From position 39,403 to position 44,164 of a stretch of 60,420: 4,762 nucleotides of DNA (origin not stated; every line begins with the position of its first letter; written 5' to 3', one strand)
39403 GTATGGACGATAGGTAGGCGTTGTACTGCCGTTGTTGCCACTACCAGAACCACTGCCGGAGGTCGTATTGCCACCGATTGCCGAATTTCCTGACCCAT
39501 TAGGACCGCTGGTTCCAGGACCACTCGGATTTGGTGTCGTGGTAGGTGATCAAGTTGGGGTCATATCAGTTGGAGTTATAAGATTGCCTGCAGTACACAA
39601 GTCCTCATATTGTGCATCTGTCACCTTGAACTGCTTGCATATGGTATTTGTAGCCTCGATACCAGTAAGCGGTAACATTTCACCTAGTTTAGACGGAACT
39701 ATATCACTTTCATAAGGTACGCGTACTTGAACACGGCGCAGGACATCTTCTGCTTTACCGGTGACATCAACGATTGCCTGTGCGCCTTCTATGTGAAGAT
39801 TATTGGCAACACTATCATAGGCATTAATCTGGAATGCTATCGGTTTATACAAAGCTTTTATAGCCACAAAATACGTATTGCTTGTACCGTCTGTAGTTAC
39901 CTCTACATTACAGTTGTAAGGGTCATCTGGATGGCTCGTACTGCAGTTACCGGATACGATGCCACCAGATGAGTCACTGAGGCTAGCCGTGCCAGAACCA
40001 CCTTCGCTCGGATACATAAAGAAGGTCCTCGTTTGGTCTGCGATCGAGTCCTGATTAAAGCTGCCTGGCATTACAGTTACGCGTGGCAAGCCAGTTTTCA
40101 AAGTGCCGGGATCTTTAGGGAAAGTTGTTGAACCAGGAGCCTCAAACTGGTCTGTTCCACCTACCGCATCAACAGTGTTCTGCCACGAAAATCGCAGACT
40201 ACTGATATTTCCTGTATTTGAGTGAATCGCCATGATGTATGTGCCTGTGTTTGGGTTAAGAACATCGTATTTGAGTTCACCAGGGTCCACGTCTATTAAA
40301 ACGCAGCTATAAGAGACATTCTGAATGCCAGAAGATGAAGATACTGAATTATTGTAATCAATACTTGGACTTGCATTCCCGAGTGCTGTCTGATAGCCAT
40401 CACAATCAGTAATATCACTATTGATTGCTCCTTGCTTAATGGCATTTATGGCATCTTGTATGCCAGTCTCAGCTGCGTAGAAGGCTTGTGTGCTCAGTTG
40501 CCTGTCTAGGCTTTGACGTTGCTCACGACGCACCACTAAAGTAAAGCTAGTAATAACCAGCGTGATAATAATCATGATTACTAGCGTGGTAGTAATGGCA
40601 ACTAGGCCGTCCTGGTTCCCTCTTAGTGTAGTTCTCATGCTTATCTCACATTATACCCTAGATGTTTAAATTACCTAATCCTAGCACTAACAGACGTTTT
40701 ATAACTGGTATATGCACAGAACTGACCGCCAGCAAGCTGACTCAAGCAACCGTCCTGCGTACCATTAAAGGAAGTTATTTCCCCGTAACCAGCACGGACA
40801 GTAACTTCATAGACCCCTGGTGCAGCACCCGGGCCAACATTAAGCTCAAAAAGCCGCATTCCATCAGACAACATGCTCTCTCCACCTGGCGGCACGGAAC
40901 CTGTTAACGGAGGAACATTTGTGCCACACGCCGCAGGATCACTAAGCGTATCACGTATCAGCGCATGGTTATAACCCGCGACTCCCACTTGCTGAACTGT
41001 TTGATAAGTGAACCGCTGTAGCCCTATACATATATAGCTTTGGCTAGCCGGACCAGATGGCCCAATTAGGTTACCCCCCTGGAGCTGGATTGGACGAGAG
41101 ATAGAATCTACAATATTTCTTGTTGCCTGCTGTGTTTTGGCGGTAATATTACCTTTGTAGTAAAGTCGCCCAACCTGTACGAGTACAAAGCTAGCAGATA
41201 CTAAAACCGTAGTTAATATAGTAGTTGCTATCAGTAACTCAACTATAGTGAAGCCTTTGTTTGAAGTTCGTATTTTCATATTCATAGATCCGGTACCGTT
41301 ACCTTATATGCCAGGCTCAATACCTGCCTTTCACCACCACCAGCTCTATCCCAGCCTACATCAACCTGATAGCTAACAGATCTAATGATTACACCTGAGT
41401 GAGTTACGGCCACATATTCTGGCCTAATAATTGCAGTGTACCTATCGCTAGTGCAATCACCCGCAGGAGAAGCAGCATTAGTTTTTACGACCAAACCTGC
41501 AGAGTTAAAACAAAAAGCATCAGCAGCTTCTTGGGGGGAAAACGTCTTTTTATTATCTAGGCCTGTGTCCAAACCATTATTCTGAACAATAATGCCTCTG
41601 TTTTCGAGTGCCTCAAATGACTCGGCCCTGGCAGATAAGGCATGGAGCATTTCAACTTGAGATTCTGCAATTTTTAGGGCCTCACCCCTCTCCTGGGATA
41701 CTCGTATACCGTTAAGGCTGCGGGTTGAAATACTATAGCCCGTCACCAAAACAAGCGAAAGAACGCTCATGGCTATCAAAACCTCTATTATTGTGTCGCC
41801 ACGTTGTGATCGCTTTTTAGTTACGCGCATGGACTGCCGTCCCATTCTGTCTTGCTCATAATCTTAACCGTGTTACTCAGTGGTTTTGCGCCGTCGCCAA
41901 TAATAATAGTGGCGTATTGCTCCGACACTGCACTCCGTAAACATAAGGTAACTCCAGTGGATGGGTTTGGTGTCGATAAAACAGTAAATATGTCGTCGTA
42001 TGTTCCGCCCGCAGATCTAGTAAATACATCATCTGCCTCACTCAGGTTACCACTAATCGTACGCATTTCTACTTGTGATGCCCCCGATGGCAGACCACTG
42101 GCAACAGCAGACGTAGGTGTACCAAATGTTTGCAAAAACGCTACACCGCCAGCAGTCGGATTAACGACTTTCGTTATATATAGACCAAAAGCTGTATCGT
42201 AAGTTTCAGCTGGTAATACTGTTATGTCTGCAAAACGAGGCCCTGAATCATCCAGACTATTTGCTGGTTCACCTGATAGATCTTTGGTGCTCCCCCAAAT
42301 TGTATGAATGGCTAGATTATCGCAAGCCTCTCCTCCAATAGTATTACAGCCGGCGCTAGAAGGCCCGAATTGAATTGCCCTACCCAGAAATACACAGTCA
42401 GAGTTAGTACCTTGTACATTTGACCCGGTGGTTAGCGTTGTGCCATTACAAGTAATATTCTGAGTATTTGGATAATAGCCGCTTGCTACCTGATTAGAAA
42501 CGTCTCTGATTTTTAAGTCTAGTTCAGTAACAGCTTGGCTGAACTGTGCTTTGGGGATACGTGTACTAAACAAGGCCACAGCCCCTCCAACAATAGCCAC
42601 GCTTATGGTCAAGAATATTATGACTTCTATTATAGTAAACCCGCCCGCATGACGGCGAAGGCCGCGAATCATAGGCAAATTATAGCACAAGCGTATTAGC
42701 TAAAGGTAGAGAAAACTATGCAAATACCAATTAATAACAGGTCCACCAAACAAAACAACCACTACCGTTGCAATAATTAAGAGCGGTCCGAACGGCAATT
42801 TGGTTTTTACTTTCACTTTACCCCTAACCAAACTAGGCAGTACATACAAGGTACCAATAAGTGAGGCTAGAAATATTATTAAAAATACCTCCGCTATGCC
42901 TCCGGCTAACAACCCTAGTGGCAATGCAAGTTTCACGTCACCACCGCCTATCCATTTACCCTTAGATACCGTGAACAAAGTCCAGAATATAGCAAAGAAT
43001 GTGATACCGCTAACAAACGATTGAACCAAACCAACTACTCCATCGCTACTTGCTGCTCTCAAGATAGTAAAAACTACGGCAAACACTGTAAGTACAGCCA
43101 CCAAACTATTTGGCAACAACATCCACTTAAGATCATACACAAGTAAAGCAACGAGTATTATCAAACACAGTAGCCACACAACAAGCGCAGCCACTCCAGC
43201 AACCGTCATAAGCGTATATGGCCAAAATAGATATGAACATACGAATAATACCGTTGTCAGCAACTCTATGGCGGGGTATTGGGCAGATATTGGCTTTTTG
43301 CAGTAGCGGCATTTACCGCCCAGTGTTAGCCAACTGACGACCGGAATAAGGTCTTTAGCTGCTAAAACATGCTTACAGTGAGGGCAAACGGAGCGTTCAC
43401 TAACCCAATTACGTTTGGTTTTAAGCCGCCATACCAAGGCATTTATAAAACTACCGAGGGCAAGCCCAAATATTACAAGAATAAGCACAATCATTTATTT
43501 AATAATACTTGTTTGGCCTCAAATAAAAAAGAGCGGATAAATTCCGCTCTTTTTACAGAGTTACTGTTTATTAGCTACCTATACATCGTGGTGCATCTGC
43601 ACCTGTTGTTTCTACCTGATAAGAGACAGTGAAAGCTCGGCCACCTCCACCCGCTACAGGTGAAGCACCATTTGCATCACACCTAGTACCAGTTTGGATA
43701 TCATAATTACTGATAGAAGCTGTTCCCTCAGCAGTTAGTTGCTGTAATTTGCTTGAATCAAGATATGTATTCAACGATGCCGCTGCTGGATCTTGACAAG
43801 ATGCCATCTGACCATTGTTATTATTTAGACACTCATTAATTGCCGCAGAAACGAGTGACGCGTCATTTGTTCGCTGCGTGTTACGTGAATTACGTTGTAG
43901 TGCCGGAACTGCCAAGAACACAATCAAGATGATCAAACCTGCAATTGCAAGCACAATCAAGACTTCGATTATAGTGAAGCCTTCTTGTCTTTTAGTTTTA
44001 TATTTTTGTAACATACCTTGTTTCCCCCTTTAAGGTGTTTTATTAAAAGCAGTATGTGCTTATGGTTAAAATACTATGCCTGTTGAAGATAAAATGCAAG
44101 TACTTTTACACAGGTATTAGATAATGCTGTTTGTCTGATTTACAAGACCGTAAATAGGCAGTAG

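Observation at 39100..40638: An in-frame UGA separates a PilX-like minor pilin from a low-complexity linker and a PKD-like domain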

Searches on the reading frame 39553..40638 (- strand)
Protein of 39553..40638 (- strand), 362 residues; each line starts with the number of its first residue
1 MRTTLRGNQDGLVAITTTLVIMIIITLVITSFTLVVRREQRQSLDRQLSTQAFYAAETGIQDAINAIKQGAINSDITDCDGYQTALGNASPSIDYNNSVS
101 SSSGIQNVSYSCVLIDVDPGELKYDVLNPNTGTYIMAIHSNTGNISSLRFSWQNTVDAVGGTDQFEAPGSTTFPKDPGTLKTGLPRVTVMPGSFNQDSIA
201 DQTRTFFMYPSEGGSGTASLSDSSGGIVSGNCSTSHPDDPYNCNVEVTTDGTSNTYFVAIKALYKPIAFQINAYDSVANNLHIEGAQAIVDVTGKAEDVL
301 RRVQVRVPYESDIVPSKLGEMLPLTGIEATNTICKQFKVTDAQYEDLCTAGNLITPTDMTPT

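Call 4: search_protein_families(library=pfam, proteins=[window:39553-40638:-], max_evalue=1)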
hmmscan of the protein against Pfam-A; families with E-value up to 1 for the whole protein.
seq(362 aa): 3 families
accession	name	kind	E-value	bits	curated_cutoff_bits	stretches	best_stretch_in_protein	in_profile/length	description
PF14341.11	PilX_N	-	1.2e-05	25.6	25.5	1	14-60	4-50/51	PilX N-terminal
PF13314.11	DUF4083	-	0.038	14.4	25.4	1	18-42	8-32/57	Domain of unknown function (DUF4083)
PF16964.10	TadF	-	0.22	11.9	27.3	1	6-46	3-43/178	Putative tight adherence pilin protein F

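Call 5: search_protein_families(library=ncbifam, proteins=[window:39553-40638:-], max_evalue=1)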
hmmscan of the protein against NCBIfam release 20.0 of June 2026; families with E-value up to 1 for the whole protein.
seq(362 aa): 0 families

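Call 6: find_homologous_proteins(query=window:39553-40638:-)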
Query seq(362 aa) (362 aa): 575 proteins with E <= 0.001 among 3835 candidates; the best 120 are listed.
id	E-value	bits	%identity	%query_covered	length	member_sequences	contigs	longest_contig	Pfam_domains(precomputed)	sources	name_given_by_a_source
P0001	3.7e-236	801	100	100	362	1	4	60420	PF14341.12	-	-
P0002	2.3e-135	469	63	99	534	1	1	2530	PF14341.12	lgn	-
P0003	7.3e-130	451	61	99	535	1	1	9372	PF14341.12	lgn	-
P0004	1.7e-81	292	45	98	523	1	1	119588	PF14341.12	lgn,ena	-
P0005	9.6e-75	270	44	94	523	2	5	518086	PF14341.12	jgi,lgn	jgi:Flp pilus assembly protein TadG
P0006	1.2e-70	256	42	96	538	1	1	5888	PF14341.12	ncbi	-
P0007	1.0e-64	237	40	98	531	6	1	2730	PF14341.12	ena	-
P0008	4.4e-64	235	40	96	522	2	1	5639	PF14341.12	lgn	-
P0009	4.3e-62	228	40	94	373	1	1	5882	PF14341.12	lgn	-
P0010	1.2e-61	227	41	95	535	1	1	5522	PF14341.12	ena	-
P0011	5.1e-60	221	40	96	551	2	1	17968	PF14341.12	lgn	-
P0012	9.9e-60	220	40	95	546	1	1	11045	PF14341.12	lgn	-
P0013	3.5e-59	219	40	95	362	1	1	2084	-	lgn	-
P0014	1.1e-58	217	39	96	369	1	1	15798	PF14341.12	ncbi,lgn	-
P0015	2.1e-58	216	38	95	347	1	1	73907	PF14341.12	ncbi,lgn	-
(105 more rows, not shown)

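Call 9: find_encoding_contigs(protein=P0001, flank=3000, max_places=10)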
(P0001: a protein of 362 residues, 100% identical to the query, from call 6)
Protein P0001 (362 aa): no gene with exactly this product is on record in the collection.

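Call 29: find_encoding_contigs(protein=P0002, flank=4000, max_places=4)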
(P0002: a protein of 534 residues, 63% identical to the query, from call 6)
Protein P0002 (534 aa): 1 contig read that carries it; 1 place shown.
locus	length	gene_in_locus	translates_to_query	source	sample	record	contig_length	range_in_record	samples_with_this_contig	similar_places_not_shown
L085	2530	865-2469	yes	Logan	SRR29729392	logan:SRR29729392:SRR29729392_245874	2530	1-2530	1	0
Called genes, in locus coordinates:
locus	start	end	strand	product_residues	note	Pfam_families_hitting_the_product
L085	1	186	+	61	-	?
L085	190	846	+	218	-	-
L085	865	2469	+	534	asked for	PF14341:PilX_N (weak)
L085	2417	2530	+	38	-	?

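Call 30: find_encoding_contigs(protein=P0003, flank=6000, max_places=4)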
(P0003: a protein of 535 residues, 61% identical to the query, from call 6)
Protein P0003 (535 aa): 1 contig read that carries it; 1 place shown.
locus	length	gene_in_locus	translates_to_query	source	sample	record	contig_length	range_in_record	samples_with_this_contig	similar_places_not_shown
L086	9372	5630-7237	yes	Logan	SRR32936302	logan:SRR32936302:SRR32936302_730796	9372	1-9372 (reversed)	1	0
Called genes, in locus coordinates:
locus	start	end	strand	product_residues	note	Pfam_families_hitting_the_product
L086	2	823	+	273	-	?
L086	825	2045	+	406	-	PF28597:T2SSF_N, PF00482:T2SSF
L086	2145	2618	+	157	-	PF07963:N_methyl (weak)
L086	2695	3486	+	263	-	PF06750:A24_N_bact, PF01478:Peptidase_A24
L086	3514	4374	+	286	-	-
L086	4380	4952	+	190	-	-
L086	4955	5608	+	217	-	PF07963:N_methyl (weak)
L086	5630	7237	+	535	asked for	PF14341:PilX_N (weak)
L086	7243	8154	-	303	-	PF02899:Phage_int_SAM_1, PF13102:Phage_int_SAM_5, PF13495:Phage_int_SAM_4 (faint), PF00589:Phage_integrase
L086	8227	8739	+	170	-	PF00334:NDK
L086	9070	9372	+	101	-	?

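Call 49: list_cluster_members(proteins=[P0001, P0121, P0002, P0003])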
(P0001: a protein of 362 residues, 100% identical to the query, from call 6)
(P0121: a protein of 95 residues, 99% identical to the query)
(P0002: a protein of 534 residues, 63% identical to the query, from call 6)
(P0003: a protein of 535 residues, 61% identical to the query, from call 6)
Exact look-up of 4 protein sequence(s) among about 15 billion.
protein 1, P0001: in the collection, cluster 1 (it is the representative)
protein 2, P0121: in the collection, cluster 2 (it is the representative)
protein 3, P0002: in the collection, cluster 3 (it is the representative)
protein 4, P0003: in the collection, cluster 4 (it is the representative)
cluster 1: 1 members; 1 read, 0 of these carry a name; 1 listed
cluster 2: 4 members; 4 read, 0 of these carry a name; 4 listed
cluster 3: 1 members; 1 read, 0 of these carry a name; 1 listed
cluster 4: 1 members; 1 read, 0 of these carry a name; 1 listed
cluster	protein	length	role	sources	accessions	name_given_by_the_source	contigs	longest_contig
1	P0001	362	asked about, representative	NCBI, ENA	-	-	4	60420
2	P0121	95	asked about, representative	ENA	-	-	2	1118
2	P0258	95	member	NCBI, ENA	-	-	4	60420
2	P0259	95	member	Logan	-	-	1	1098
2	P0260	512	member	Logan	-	-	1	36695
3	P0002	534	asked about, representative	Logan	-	-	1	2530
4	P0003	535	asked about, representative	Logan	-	-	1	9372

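Call 51: find_encoding_contigs(protein=P0260, flank=6000, max_places=6)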
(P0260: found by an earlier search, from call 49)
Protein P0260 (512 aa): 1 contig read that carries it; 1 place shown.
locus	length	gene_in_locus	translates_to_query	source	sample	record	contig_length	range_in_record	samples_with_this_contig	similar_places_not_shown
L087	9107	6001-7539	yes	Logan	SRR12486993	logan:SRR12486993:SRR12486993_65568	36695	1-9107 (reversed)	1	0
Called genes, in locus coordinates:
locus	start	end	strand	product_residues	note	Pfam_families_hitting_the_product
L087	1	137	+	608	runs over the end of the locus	PF05157:MshEN, PF00437:T2SSE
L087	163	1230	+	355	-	PF00437:T2SSE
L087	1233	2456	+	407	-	PF28597:T2SSF_N (weak), PF00482:T2SSF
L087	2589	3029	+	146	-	PF07963:N_methyl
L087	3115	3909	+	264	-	PF06750:A24_N_bact, PF01478:Peptidase_A24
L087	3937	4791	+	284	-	-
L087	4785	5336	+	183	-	-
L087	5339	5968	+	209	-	PF07963:N_methyl (weak)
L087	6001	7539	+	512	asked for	PF14341:PilX_N (weak)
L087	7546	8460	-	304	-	PF02899:Phage_int_SAM_1, PF13102:Phage_int_SAM_5, PF00589:Phage_integrase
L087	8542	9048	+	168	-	PF00334:NDK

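Call 52: find_encoding_contigs(protein=P0259, flank=3000, max_places=6)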
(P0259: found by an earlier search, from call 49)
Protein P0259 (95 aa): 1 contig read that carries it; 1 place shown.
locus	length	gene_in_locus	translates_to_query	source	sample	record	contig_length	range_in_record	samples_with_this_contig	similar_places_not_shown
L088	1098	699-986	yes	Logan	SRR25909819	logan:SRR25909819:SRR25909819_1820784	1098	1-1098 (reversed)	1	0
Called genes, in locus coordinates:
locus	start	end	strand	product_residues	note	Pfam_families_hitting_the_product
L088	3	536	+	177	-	?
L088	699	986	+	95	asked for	-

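Call 66: predict_structure(alignment_id=A4)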
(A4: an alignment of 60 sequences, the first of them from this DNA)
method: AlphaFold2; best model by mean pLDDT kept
length: 362 residues; sequences in the alignment: 60
mean_pLDDT: 84.5   pTM: 0.76
mean pLDDT of the five models: 84.5, 84.5, 84.3, 82.9, 81.8
residues with pLDDT >= 90: 217; 70-90: 74; 50-70: 57; < 50: 14
segments of 3 or more residues with pLDDT < 50: 1-3, 327-329, 331-333, 358-362
pLDDT, mean of each block of 10 residues (from residue 1): 53 89 96 94 94 94 93 95 89 77 78 96 94 92 96 80 80 79 94 87 94 92 86 79 95 94 95 97 94 95 92 62 51 56 65 54 44
secondary structure, 60 per line:
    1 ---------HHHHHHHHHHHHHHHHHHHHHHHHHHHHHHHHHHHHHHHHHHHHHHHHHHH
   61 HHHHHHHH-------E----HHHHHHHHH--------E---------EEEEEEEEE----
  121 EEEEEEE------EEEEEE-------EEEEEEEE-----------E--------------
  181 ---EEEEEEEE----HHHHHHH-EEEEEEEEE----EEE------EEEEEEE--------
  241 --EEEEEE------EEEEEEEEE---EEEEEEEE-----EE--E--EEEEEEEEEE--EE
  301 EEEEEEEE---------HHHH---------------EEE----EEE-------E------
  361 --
elements in order: H10-68 H81-89 E108-116 E121-127 E134-139 E147-154 E184-191 H196-202 E204-212 E217-219 E226-232 E243-248 E255-263 E267-274 E287-296 E299-308 H318-321 E337-339 E344-346

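Call 68: fold_search(model_id=the predicted structure, library=pdb)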
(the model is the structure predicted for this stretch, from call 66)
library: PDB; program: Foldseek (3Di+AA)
matches with E <= 10: 631; with E <= 0.001: 0
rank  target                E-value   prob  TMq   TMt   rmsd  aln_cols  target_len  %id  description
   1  4b4p_B                2.6e-03  0.25  0.12  0.21  16.6       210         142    7  Crystal Structure of the lectin domain of F18 fimbrial adhesin FedF. (released 2012-08-15)
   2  5fx8_U                8.9e-03  0.23  0.13  0.15  15.6       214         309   14  Complete structure of manganese lipoxygenase of Gaeumannomyces graminis and partial structure of zonadhesin of Komagat (released 2016-06-22)
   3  4b4p_A                1.2e-02  0.16  0.13  0.21  16.4       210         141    8  Crystal Structure of the lectin domain of F18 fimbrial adhesin FedF. (released 2012-08-15)
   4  6wpx_B                1.7e-02  0.44  0.18  0.15  16.1       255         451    8  Crystal structure of Bacillus licheniformis lipase BlEst2 in propetide form (released 2021-06-09)
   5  4w6y_A                1.9e-02  0.18  0.14  0.23  16.4       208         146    8  Co-complex structure of the lectin domain of F18 fimbrial adhesin FedF with inhibitory nanobody NbFedF9 (released 2014-12-17)
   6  3ggh_B                2.3e-02  0.08  0.10  0.13  21.6       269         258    8  Donor strand complemented FaeG of F4ad fimbriae (released 2009-10-20)
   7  9ues_B                3.3e-02  0.95  0.19  0.17   5.2       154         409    8  Crystal structure of an inactive TKSP mutant in complex with the TKS propeptide (released 2026-02-18)
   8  3afg_A                3.4e-02  0.90  0.18  0.13   6.4       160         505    9  Crystal structure of ProN-Tk-SP from Thermococcus kodakaraensis (released 2010-08-04)
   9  4kh9_B                4.1e-02  0.06  0.10  0.10  23.0       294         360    8  Crystal structure of a DUF4785 family protein (lpg0956) from Legionella pneumophila subsp. pneumophila str. Philadelph (released 2013-07-03)
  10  6wpx_A                4.3e-02  0.38  0.19  0.16  14.6       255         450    7  Crystal structure of Bacillus licheniformis lipase BlEst2 in propetide form (released 2021-06-09)
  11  8p4l_A                5.4e-02  0.06  0.09  0.07  17.3       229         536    8  Beta-N-acetylgalactosaminidase from Niabella aurantiaca (released 2024-01-17)
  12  3afg_B                5.7e-02  0.89  0.18  0.14   6.0       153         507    8  Crystal structure of ProN-Tk-SP from Thermococcus kodakaraensis (released 2010-08-04)
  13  8k13_A                6.0e-02  0.38  0.15  0.11  10.9       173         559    8  SID1 transmembrane family member 1 (released 2024-07-10)
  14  9jsk_G                6.4e-02  0.54  0.18  0.14  12.9       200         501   12  Clostridium perfringens iota toxin pore Ib in prepore IV state (released 2025-05-14)
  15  4wem_A                6.8e-02  0.05  0.10  0.13  21.2       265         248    8  Co-complex structure of the F4 fimbrial adhesin FaeG variant ac with llama single domain antibody V1 (released 2015-02-04)
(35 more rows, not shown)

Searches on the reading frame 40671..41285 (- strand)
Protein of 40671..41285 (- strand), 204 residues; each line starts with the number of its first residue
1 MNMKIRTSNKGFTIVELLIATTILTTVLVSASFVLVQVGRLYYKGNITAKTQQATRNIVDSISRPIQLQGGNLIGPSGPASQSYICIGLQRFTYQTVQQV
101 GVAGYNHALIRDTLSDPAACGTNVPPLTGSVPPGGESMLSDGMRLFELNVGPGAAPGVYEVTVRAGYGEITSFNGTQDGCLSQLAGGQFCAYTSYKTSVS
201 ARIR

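Call 4: search_protein_families(library=pfam, proteins=[window:40671-41285:-], max_evalue=1)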
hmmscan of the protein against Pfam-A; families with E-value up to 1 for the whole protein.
window:40671-41285:- (204 aa): 1 family
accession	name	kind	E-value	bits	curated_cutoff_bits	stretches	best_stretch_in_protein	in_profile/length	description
PF07963.17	N_methyl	-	1.3e-05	25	21.2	1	7-31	2-26/27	Prokaryotic N-terminal methylation motif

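Call 48: find_encoding_contigs(protein=window:40671-41285:-, flank=4000, max_places=10)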
Protein window:40671-41285:- (204 aa): no gene with exactly this product is on record in the collection.

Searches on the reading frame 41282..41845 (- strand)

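Call 4: search_protein_families(library=pfam, proteins=[window:41282-41845:-], max_evalue=1)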
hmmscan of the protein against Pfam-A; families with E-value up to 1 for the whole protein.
window:41282-41845:- (187 aa): 2 families
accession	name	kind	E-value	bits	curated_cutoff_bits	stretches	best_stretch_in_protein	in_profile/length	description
PF07963.17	N_methyl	-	0.00011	22.1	21.2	1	12-35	2-25/27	Prokaryotic N-terminal methylation motif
PF14358.11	DUF4405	-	0.11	13.5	26.7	1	25-72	6-51/66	Domain of unknown function (DUF4405)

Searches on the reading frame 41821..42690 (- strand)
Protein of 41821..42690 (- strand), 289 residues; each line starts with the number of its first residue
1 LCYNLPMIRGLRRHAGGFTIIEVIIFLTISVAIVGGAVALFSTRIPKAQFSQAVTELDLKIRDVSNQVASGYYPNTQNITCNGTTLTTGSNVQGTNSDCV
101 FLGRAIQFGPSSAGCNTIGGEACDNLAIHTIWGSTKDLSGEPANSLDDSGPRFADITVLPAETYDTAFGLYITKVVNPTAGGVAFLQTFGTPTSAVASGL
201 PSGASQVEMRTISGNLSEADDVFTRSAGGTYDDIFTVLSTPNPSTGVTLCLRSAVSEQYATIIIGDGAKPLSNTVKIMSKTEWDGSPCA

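Call 4: search_protein_families(library=pfam, proteins=[window:41821-42690:-], max_evalue=1)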
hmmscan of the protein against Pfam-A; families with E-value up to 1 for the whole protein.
window:41821-42690:- (289 aa): 1 family
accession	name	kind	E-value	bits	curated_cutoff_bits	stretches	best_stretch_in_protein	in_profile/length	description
PF07963.17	N_methyl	-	0.0041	17.1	21.2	1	12-37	1-26/27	Prokaryotic N-terminal methylation motif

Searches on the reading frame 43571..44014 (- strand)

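Call 4: search_protein_families(library=pfam, proteins=[window:43571-44014:-], max_evalue=1)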
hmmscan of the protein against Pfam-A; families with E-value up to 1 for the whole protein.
window:43571-44014:- (147 aa): 4 families
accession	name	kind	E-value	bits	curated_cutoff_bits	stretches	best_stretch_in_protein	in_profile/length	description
PF07963.17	N_methyl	-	2.2e-07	30.6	21.2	1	8-33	2-27/27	Prokaryotic N-terminal methylation motif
PF04854.19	DUF624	-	0.057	14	24.2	1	19-59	7-49/77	Protein of unknown function, DUF624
PF06747.18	CHCH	-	0.15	12.7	27.2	1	58-77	7-26/35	CHCH domain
PF25184.1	YxzE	-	0.41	12.1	40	0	20-88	4-35/65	YxzE-like putative bacteriocin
